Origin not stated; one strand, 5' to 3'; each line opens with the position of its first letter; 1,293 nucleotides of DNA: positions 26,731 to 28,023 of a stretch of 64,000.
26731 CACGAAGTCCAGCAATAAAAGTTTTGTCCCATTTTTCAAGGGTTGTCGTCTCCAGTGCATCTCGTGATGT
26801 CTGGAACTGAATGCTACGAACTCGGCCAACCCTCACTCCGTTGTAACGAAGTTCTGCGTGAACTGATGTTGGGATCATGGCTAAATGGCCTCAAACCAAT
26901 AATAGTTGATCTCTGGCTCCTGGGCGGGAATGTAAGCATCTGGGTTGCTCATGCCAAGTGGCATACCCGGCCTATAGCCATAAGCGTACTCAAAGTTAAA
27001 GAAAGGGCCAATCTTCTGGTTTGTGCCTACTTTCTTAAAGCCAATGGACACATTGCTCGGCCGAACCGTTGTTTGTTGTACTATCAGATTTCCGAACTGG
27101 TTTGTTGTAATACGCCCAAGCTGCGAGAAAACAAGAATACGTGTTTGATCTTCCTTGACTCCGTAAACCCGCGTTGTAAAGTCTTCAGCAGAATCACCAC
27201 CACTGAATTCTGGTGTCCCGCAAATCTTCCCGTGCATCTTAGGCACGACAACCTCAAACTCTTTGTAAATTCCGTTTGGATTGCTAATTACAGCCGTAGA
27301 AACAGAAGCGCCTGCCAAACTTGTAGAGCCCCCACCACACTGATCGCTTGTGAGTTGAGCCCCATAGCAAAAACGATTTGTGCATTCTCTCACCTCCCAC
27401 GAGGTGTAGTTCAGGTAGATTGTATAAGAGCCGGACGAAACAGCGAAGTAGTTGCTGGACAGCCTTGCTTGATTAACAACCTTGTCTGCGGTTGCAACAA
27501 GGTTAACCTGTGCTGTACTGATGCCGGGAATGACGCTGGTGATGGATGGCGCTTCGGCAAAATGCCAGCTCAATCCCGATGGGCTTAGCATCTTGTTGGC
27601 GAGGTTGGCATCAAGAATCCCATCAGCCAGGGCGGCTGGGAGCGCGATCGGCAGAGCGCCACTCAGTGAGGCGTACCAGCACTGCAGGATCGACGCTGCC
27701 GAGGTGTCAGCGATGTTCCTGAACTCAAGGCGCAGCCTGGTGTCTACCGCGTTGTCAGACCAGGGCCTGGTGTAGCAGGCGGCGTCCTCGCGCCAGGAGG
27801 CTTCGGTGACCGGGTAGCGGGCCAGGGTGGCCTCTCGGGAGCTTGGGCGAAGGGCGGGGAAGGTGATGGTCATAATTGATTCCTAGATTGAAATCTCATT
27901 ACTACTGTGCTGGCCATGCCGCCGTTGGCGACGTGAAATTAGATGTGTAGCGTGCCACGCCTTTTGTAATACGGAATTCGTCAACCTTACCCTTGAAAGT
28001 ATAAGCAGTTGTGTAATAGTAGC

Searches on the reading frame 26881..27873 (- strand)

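Call 39: search_protein_families(library=pfam, proteins=[window:26881-27873:-], max_evalue=0.001)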
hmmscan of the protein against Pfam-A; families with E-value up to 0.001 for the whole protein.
window:26881-27873:- (330 aa): 0 families

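Call 73: search_protein_families(library=phrogs, proteins=[window:26881-27873:-], max_evalue=0.001)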
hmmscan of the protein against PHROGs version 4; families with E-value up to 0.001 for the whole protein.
window:26881-27873:- (330 aa): 1 family
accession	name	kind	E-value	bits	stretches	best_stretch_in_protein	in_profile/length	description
phrog_15525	-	tail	4.3e-11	44.2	1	4-137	3-128/175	minor tail protein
